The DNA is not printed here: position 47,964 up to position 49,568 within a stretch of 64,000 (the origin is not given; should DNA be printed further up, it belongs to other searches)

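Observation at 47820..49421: Second, paralogous HTH-TPR regulator with a divergently encoded 55-aa signal-peptide pro-peptide; the two peptide tails share VDS[DW]...GGDP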

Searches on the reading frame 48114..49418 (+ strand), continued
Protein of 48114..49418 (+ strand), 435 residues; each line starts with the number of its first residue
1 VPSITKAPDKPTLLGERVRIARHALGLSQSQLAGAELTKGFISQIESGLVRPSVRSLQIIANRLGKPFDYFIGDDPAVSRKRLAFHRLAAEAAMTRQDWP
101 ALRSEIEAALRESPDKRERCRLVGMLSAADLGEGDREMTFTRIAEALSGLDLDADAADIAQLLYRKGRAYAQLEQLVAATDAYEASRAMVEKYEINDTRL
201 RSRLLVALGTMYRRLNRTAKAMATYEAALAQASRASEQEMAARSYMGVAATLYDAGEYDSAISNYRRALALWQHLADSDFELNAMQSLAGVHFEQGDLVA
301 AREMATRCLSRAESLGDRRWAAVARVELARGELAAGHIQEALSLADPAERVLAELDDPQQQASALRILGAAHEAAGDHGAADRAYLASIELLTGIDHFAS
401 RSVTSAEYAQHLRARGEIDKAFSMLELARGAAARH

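Call 69: search_protein_families(library=pfam, alignment_id=A1, max_evalue=1)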
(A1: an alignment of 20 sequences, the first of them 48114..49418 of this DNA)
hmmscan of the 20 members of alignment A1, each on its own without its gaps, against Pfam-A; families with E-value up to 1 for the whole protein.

A. member 1, window:48114-49418:+ (435 aa): 20 families
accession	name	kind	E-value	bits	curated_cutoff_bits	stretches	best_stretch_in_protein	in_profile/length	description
PF13424.12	TPR_12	-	5.1e-22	78.3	30.1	4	242-313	3-76/77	Tetratricopeptide repeat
PF17874.7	TPR_MalT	-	2.7e-11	43.8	45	1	179-353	17-192/336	MalT-like TPR region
PF00515.34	TPR_1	-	1.2e-10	41.1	27.8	3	242-271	1-30/34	Tetratricopeptide repeat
PF07719.23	TPR_2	-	4.5e-09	36.2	27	2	242-271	1-30/34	Tetratricopeptide repeat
PF13428.12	TPR_14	-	1.7e-08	34.8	23.5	2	203-232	2-31/44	Tetratricopeptide repeat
PF01381.28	HTH_3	-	2.8e-08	34.1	23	1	19-71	2-55/55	Helix-turn-helix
PF13181.12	TPR_8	-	5.5e-08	32.8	25.7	1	203-229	2-28/34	Tetratricopeptide repeat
PF13560.12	HTH_31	-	1.9e-05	25.3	27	1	14-65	2-55/64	Helix-turn-helix domain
PF13374.12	TPR_10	-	5.1e-05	23.6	27.5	2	242-275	2-35/42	Tetratricopeptide repeat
PF13414.12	TPR_11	-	0.0022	18.1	26.8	1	252-271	4-23/42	TPR repeat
PF12844.13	HTH_19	-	0.0033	17.7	30.2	1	15-67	1-54/64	Helix-turn-helix domain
PF13176.12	TPR_7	-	0.0052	17.2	27.9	1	205-234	2-31/36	Tetratricopeptide repeat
PF11817.14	Foie-gras_1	-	0.0089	16.2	23.3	1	207-273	153-219/257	Foie gras liver health family 1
PF13432.12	TPR_16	-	0.0098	16.8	32.7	1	252-303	7-52/65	Tetratricopeptide repeat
PF21325.3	SHPRH_helical-1st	-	0.012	16.3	27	1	238-292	20-73/95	E3 ubiquitin-protein ligase SHPRH, first helical domain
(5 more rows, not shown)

B. families by the number of members that match (of 20 scanned): 65 families (the first 25 are shown)
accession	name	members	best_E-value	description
PF13424.12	TPR_12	20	1.3e-28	Tetratricopeptide repeat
PF17874.7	TPR_MalT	20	2.2e-20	MalT-like TPR region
PF07719.23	TPR_2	20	6.5e-19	Tetratricopeptide repeat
PF00515.34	TPR_1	20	5.6e-18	Tetratricopeptide repeat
PF13181.12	TPR_8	20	7.9e-18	Tetratricopeptide repeat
PF13428.12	TPR_14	20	1.8e-12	Tetratricopeptide repeat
PF13374.12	TPR_10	20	3.2e-12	Tetratricopeptide repeat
PF01381.28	HTH_3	20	8.2e-10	Helix-turn-helix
PF13176.12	TPR_7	20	1.7e-08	Tetratricopeptide repeat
PF13414.12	TPR_11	20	4.8e-08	TPR repeat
PF12844.13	HTH_19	20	3.3e-07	Helix-turn-helix domain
PF13560.12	HTH_31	19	1.9e-05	Helix-turn-helix domain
PF14938.12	SNAP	18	1.1e-08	Soluble NSF attachment protein, SNAP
PF13432.12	TPR_16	18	5.3e-08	Tetratricopeptide repeat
PF13174.12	TPR_6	16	2.6e-07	Tetratricopeptide repeat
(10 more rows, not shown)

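Call 75: find_related_loci(query=A1, collection=viral_contigs, flank=2000)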
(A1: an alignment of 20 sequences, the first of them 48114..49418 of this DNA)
Query A1 (435 aa) in viral_contigs; peptide patterns used: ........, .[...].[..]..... (x = any residue, [..] = any of these).
12 stretches matched a pattern, but none encodes a relative of the query by tblastn (E <= 1e-3).
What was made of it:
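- Tried and rejected: None were found in IMG/VR (call 75).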
